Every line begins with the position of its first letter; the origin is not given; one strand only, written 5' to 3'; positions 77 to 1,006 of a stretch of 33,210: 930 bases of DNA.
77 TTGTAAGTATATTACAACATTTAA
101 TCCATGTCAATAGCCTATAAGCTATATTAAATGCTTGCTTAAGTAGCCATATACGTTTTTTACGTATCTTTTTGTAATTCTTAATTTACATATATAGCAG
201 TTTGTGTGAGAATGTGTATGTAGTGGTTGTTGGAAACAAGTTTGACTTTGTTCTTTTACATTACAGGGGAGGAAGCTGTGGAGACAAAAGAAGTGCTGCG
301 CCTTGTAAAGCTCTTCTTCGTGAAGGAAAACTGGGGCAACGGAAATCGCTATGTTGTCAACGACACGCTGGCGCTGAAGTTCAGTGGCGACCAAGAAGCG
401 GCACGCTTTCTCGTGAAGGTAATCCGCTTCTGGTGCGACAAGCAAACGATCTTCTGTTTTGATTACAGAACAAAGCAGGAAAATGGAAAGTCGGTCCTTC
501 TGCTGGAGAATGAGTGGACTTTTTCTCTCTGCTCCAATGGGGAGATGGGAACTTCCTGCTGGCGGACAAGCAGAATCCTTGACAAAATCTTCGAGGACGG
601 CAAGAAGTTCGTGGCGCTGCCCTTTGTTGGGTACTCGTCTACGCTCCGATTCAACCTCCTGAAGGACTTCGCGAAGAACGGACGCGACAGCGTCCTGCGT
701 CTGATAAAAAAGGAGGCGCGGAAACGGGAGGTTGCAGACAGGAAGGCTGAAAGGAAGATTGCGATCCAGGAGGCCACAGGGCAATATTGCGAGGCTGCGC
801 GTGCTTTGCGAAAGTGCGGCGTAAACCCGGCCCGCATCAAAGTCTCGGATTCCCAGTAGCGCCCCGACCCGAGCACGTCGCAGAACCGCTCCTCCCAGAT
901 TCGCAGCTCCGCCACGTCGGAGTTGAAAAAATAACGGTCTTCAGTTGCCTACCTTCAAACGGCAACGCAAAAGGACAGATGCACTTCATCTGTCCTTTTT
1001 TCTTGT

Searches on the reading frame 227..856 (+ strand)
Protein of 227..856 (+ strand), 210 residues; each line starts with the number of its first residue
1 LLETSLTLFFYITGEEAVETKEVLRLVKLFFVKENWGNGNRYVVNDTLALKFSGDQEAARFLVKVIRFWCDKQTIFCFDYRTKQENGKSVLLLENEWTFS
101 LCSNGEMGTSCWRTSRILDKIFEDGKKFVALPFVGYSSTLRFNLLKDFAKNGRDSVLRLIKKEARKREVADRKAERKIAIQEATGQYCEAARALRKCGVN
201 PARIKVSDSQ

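Call 36: search_protein_families(library=phrogs, proteins=[window:227-856:+], max_evalue=0.01)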
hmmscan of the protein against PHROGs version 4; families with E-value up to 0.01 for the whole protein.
window:227-856:+ (210 aa): 0 families

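Call 37: search_protein_families(library=pfam, proteins=[window:227-856:+], max_evalue=0.001)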
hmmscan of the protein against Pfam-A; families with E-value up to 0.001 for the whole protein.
window:227-856:+ (210 aa): 0 families

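Call 57: find_related_loci(query=window:278-856:+, collection=viral_contigs, flank=5000)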
Query window:278-856:+ (193 aa) in viral_contigs; peptide patterns used: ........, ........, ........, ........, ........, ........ (x = any residue, [..] = any of these).
7 stretches matched a pattern, but none encodes a relative of the query by tblastn (E <= 1e-3).

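Call 61: search_protein_families(library=ncbifam, proteins=[window:278-856:+], max_evalue=1)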
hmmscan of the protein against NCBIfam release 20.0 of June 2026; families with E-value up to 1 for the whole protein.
window:278-856:+ (193 aa): 0 families
